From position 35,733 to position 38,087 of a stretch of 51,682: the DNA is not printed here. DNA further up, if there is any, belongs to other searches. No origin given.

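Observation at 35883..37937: Three-domain regulator fusion: GntR HTH, MocR aminotransferase-like domain and LysR-type effector-binding domain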

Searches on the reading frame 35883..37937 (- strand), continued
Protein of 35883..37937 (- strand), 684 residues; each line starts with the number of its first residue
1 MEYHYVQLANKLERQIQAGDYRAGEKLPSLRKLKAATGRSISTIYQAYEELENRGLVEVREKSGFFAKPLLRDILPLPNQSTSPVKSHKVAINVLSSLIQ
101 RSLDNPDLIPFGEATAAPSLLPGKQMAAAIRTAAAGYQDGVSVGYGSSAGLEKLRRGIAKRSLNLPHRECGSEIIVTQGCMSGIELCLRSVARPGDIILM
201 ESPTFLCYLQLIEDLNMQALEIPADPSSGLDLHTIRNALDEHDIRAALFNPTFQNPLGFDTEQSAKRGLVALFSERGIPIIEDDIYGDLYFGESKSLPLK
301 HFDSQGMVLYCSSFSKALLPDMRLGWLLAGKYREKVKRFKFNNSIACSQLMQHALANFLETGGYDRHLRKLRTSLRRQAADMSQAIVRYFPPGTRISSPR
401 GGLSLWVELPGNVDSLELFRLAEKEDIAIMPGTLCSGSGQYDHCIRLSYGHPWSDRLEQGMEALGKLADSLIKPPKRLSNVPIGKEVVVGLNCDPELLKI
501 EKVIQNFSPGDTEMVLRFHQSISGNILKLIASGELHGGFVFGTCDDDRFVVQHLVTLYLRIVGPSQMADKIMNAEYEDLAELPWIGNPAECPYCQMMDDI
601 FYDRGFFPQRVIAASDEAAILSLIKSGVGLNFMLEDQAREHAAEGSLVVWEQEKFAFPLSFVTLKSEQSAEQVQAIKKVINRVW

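Call 36: predict_structure(alignment_id=A4)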
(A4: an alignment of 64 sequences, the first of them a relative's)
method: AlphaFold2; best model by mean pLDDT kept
length: 684 residues; sequences in the alignment: 64
mean_pLDDT: 77.7   pTM: 0.45
mean pLDDT of the five models: 77.7, 76.7, 76.2, 76.0, 69.6
residues with pLDDT >= 90: 189; 70-90: 336; 50-70: 76; < 50: 83
segments of 3 or more residues with pLDDT < 50: 84-87, 143-151, 157-178, 255-258, 314-345, 475-484
pLDDT, mean of each block of 10 residues (from residue 1): 85 87 87 89 90 86 81 67 53 79 86 85 85 73 47 48 39 41 77 90 75 86 79 91 91 56 88 92 68 72 85 45 29 30 49 79 85 88 92 83 85 86 92 68 88 93 95 49 65 85 77 75 77 78 82 93 92 91 84 81 84 81 90 92 92 91 87 89 90
secondary structure, 60 per line:
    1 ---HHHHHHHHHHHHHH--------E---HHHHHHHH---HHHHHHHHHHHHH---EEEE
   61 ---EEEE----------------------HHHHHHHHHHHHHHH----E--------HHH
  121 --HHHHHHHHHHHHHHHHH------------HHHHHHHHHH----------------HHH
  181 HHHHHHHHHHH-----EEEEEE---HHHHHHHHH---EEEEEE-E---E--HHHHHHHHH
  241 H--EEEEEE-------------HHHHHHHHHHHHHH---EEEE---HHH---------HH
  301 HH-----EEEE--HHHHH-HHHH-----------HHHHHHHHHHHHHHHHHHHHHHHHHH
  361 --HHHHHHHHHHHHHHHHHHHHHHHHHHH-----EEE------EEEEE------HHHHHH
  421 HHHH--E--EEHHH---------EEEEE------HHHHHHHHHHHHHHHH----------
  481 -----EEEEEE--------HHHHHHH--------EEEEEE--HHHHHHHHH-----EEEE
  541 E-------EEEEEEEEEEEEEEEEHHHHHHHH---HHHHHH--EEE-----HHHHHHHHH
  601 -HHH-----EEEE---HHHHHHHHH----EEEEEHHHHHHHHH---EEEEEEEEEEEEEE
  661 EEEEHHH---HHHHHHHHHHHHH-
elements in order (helices of 4 or more, strands of 3 or more residues): H4-17 H30-37 H41-53 E57-60 E64-67 H90-104 H123-139 H152-161 H178-191 E197-202 H206-214 E218-223 H232-241 E244-249 H263-276 E280-283 H299-302 E308-311 H314-318 H320-323 H335-360 H363-389 E395-397 E404-408 H415-424 E444-448 H455-470 E486-491 H500-506 E515-520 H523-531 E537-541 E549-564 H565-572 H576-581 E584-586 H592-600 E610-613 H617-625 E630-634 H635-643 E647-664 H671-683

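Call 38: find_encoding_contigs(protein=P0084, flank=6000, max_places=1)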
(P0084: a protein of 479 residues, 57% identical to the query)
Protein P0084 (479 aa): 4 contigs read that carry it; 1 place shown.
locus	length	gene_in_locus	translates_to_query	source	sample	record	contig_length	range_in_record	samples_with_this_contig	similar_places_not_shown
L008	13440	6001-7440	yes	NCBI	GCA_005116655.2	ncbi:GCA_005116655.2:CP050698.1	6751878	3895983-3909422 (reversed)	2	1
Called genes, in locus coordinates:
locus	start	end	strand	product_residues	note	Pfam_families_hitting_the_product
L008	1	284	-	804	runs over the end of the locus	PF13188:PAS_8 (faint), PF00512:HisKA (faint), PF02518:HATPase_c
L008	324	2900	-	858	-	PF04392:ABC_sub_bind (faint), PF00990:GGDEF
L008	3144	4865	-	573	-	PF08269:dCache_2, PF17200:sCache_2, PF00672:HAMP, PF00015:MCPsignal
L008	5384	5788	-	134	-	PF00072:Response_reg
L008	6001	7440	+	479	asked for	PF00392:GntR, PF00155:Aminotran_1_2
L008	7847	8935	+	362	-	PF02463:SMC_N, PF00005:ABC_tran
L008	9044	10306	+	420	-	PF01547:SBP_bac_1, PF13416:SBP_bac_8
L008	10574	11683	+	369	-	PF00528:BPD_transp_1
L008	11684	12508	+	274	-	PF00528:BPD_transp_1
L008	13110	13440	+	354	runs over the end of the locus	PF00990:GGDEF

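Call 39: find_encoding_contigs(protein=P0064, flank=6000, max_places=1)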
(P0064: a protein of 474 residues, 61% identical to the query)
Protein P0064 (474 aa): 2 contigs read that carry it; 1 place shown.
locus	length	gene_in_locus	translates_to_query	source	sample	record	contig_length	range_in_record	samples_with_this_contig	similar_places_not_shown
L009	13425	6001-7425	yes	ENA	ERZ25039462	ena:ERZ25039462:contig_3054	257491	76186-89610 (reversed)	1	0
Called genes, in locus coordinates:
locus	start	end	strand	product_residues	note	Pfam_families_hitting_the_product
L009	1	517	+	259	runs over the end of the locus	PF00892:EamA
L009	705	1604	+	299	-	PF00892:EamA, PF03151:TPT (faint), PF00892:EamA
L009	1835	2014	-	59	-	PF06808:DctM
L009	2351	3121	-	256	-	PF06808:DctM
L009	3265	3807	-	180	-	PF04290:DctQ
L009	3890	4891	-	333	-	PF03480:DctP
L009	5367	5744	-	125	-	PF00072:Response_reg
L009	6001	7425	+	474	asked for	PF00392:GntR, PF00155:Aminotran_1_2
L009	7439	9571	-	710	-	PF09371:Tex_N, PF22706:Tex_central_region, PF16921:Tex_YqgF, PF14639:YqgF (weak), PF14635:HHH_7, PF12836:HHH_3, PF17674:HHH_9, PF00575:S1, +1 more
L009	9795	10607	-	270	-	PF00809:Pterin_bind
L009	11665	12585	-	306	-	PF06480:FtsH_ext, PF06068:TIP49 (weak), PF00004:AAA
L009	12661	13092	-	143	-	PF02142:MGS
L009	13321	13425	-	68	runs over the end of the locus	PF02786:CPSase_L_D2, PF15632:ATPgrasp_Ter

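Call 40: find_encoding_contigs(protein=P0081, flank=6000, max_places=1)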
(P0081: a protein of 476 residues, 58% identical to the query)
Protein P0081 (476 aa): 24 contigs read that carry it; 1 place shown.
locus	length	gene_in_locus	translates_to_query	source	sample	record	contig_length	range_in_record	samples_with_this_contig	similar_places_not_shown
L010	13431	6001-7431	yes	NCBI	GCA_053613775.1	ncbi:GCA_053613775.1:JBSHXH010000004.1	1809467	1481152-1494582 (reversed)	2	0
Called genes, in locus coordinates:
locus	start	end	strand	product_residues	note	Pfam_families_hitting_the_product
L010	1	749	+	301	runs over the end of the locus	PF00892:EamA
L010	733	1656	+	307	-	PF00892:EamA, PF03151:TPT (faint), PF00892:EamA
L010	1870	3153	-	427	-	PF06808:DctM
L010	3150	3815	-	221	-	PF04290:DctQ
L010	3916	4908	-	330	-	PF03480:DctP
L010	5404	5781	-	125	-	PF00072:Response_reg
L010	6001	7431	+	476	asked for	PF00392:GntR, PF00155:Aminotran_1_2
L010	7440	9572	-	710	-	PF09371:Tex_N, PF22706:Tex_central_region, PF16921:Tex_YqgF, PF14639:YqgF (weak), PF14635:HHH_7 (weak), PF12836:HHH_3, PF17674:HHH_9, PF00575:S1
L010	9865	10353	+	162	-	PF00498:FHA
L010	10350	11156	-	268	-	PF00809:Pterin_bind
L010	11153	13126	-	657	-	PF06480:FtsH_ext, PF06068:TIP49 (faint), PF00004:AAA, PF17862:AAA_lid_3, PF01434:Peptidase_M41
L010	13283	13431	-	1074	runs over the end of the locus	PF25596:CPSase_L_D1, PF02786:CPSase_L_D2, PF02787:CPSase_L_D3, PF25596:CPSase_L_D1, PF02222:ATP-grasp, PF02786:CPSase_L_D2, PF15632:ATPgrasp_Ter (weak), PF02142:MGS, +6 more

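Call 52: fold_search(model_id=the predicted structure, library=pdb)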
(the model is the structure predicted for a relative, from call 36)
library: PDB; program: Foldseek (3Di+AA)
matches with E <= 10: 1963; with E <= 0.001: 1292
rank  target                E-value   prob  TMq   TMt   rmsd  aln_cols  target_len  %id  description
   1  2zyj_A                3.1e-21  1.00  0.24  0.39  18.6       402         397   26  Crystal structure of LysN, alpha-aminoadipate aminotransferase (complexed with N-(5'-phosphopyridoxyl)-L-glutamate), f (released 2009-09-01)
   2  2z1y_A                5.8e-21  1.00  0.24  0.38  18.7       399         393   27  Crystal structure of LysN, alpha-aminoadipate aminotransferase (complexed with N-(5'-phosphopyridoxyl)-L-leucine), fro (released 2008-06-03)
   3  1x0m                  9.7e-21  1.00  0.24  0.38  18.3       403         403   24  a Human Kynurenine Aminotransferase II Homologue from Pyrococcus horikoshii OT3 (released 2005-04-12)
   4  2z1y_B                9.7e-21  1.00  0.24  0.38  18.5       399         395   27  Crystal structure of LysN, alpha-aminoadipate aminotransferase (complexed with N-(5'-phosphopyridoxyl)-L-leucine), fro (released 2008-06-03)
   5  3aov_A                1.1e-20  1.00  0.24  0.38  18.3       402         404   23  Crystal structure of Pyrococcus horikoshii kynurenine aminotransferase in complex with PLP (released 2011-10-12)
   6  2egy_C                1.6e-20  1.00  0.23  0.38  18.7       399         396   27  Crystal structure of LysN, alpha-aminoadipate aminotransferase (substrate free form), from Thermus thermophilus HB27 (released 2008-03-04)
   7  2egy_D                4.0e-20  1.00  0.23  0.38  18.6       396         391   27  Crystal structure of LysN, alpha-aminoadipate aminotransferase (substrate free form), from Thermus thermophilus HB27 (released 2008-03-04)
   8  2egy_A                4.7e-20  1.00  0.23  0.38  18.6       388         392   26  Crystal structure of LysN, alpha-aminoadipate aminotransferase (substrate free form), from Thermus thermophilus HB27 (released 2008-03-04)
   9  4n0b_C                5.9e-20  1.00  0.23  0.33  26.5       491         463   19  Crystal structure of Bacillus subtilis GabR, an autorepressor and transcriptional activator of GabT (released 2013-10-30)
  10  4n0b_A                8.8e-20  1.00  0.23  0.33  26.2       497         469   20  Crystal structure of Bacillus subtilis GabR, an autorepressor and transcriptional activator of GabT (released 2013-10-30)
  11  2egy_B                1.6e-19  1.00  0.24  0.38  18.7       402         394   26  Crystal structure of LysN, alpha-aminoadipate aminotransferase (substrate free form), from Thermus thermophilus HB27 (released 2008-03-04)
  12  1wst                  2.7e-19  1.00  0.24  0.39  18.2       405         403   22  Crystal structure of multiple substrate aminotransferase (MsAT) from Thermococcus profundus (released 2005-10-25)
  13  4mgr_D                2.9e-19  1.00  0.23  0.32  26.9       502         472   19  The crystal structure of Bacillus subtilis GabR, an autorepressor and PLP- and GABA-dependent transcriptional activato (released 2013-10-30)
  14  4n0b_B                3.2e-19  1.00  0.23  0.33  26.8       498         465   19  Crystal structure of Bacillus subtilis GabR, an autorepressor and transcriptional activator of GabT (released 2013-10-30)
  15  4mgr_C                5.7e-19  1.00  0.23  0.32  26.1       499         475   19  The crystal structure of Bacillus subtilis GabR, an autorepressor and PLP- and GABA-dependent transcriptional activato (released 2013-10-30)
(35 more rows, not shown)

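Call 61: list_cluster_members(proteins=[P0001, P0006, P0008, P0021, P0031, P0035, P0047, P0055, P0059, P0056])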
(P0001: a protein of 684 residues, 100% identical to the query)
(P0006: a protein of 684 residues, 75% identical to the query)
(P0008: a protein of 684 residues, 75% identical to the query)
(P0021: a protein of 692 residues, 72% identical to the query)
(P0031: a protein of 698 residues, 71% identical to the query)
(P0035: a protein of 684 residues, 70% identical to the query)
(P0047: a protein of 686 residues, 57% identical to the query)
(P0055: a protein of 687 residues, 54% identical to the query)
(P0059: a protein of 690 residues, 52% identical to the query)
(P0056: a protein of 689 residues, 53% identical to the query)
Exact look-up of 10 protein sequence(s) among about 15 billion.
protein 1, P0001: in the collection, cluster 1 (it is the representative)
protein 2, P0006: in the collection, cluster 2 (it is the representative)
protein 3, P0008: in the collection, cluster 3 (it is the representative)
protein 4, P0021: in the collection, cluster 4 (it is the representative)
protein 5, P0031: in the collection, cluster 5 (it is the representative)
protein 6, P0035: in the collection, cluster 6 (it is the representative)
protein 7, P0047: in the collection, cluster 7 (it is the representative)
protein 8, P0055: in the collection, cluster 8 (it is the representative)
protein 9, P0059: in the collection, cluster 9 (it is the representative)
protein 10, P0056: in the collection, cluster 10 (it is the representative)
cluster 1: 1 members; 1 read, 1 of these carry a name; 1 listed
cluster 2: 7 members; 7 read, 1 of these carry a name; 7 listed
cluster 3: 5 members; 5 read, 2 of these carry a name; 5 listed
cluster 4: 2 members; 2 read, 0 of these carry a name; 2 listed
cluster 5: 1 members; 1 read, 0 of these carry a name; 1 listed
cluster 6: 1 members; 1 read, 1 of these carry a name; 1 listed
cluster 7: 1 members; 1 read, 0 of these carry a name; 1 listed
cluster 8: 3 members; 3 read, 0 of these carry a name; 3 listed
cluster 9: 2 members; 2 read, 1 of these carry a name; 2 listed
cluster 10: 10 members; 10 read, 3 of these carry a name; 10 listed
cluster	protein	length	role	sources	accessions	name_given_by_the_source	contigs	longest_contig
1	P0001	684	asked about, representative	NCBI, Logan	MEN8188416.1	MAG: aminotransferase class I/II-fold pyridoxal phosphate-dependent enzyme ...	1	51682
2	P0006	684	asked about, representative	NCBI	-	-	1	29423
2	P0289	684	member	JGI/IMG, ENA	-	DNA-binding transcriptional MocR family regulator/DNA-binding transcriptional LysR family ...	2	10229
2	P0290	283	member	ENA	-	-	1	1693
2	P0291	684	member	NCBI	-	-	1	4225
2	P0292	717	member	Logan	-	-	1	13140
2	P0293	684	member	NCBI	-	-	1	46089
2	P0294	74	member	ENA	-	-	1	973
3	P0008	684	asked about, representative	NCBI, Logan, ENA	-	-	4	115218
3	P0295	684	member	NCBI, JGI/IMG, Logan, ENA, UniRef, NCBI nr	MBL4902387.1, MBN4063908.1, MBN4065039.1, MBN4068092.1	aminotransferase class I/II-fold pyridoxal phosphate-dependent enzyme [Desulfocapsa sp. ... | Aminotransferase class I/II-fold pyridoxal phosphate-dependent enzyme n=1 ... | aminotransferase class I/II-fold pyridoxal phosphate-dependent enzyme [Desulfocapsa sp.]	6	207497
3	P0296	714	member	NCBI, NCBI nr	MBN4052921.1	aminotransferase class I/II-fold pyridoxal phosphate-dependent enzyme [bacterium ...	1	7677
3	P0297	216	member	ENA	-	-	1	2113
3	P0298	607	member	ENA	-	-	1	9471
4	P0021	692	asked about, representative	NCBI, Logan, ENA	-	-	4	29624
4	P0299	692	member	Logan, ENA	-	-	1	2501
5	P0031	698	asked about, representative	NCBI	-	-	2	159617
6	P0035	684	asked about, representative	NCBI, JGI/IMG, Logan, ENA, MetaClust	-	\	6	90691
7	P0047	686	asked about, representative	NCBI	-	-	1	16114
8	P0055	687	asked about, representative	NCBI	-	-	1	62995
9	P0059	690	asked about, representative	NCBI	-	-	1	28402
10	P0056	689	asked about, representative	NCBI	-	-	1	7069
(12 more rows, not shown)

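Call 69: find_encoding_contigs(protein=P0098, flank=4000, max_places=1)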
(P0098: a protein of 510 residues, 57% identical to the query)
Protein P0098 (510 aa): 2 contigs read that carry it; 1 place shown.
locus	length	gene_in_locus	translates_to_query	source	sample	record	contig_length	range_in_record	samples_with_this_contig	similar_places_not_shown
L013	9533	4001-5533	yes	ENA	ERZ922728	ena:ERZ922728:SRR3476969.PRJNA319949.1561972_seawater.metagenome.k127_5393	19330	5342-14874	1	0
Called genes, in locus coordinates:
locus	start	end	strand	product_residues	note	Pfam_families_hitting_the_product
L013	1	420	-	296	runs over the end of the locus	PF08668:HDOD, PF01966:HD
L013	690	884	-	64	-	-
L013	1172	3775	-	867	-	PF02743:dCache_1, PF21623:HK_sensor_dom_bact, PF00989:PAS, PF13188:PAS_8 (weak), PF13426:PAS_9, PF00512:HisKA (weak), PF02518:HATPase_c, PF00072:Response_reg, +1 more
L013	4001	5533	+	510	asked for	PF00392:GntR, PF00155:Aminotran_1_2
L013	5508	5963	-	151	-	PF02639:DUF188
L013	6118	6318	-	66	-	PF00313:CSD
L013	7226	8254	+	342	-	PF00497:SBP_bac_3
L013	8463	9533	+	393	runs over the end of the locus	PF00528:BPD_transp_1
